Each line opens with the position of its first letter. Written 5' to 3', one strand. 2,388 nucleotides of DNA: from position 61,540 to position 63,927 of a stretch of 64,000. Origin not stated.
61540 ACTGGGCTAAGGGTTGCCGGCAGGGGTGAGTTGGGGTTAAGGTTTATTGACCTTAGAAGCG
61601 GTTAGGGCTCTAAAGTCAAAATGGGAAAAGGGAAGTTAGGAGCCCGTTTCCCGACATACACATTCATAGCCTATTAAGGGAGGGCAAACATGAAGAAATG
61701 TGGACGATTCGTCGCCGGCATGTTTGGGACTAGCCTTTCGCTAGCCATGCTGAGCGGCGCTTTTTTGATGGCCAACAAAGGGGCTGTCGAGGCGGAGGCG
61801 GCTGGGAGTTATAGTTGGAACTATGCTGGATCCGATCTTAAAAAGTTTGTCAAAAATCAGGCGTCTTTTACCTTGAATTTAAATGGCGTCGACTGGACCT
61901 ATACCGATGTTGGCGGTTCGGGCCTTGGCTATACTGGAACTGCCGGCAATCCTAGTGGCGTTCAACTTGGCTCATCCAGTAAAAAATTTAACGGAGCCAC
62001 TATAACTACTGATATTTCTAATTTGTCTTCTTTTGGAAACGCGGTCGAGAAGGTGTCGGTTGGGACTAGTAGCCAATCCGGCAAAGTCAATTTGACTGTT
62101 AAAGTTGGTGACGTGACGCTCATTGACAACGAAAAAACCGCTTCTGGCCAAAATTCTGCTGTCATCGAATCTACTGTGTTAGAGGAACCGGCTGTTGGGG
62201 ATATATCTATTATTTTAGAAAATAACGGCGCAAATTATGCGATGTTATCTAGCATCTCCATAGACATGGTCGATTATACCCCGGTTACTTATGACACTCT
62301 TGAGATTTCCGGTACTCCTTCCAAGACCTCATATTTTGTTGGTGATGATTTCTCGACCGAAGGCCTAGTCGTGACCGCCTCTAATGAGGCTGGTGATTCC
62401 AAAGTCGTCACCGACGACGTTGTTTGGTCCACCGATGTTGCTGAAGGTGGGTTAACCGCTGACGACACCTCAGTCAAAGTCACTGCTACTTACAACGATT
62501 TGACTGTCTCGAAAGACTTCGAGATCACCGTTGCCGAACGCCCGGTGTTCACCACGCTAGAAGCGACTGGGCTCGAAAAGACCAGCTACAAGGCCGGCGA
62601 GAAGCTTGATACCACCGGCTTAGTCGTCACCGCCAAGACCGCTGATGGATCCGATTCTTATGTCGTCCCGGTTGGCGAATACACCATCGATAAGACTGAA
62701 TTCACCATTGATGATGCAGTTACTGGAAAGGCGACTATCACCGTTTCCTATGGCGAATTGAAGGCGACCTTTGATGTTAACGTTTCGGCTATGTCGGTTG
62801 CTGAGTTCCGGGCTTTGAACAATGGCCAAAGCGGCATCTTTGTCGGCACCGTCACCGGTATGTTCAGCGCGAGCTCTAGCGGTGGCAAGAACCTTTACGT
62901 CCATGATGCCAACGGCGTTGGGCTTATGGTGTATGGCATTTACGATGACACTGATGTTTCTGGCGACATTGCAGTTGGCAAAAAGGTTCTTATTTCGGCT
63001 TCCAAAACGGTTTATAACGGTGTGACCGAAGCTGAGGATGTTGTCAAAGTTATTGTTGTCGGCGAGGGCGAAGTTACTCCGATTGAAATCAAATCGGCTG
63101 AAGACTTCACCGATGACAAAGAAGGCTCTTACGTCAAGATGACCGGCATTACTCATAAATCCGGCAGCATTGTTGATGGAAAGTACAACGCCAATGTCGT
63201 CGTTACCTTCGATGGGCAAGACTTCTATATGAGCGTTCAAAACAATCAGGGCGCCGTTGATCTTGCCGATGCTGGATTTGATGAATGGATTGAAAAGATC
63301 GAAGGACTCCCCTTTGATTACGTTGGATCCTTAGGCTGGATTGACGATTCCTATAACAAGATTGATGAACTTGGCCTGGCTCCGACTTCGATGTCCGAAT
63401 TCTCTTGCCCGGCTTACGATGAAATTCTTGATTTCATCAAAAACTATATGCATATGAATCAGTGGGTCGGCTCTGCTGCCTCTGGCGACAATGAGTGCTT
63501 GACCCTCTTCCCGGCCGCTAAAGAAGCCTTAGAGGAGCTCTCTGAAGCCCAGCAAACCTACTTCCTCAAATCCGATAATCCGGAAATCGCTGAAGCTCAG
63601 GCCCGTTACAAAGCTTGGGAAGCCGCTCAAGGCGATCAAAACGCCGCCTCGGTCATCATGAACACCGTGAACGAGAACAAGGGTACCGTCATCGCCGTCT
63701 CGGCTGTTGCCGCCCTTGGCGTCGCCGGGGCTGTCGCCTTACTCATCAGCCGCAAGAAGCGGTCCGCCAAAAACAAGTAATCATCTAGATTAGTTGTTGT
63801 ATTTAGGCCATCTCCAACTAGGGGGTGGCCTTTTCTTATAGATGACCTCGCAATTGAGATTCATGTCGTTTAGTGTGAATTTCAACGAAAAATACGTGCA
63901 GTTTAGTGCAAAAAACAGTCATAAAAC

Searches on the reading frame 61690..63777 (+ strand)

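Call 63: search_protein_families(library=ncbifam, proteins=[window:61690-63777:+], max_evalue=1e-10)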
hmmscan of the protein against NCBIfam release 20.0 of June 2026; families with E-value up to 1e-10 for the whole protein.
window:61690-63777:+ (696 aa): 0 families

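Call 99: search_protein_families(library=pfam, proteins=[window:61690-63777:+], max_evalue=0.0001)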
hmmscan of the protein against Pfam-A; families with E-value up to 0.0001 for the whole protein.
window:61690-63777:+ (696 aa): 1 family
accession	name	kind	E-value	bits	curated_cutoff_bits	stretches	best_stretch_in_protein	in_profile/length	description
PF07523.18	Big_3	-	4.1e-16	59.4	21.2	2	296-365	4-68/68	Bacterial Ig-like domain (group 3)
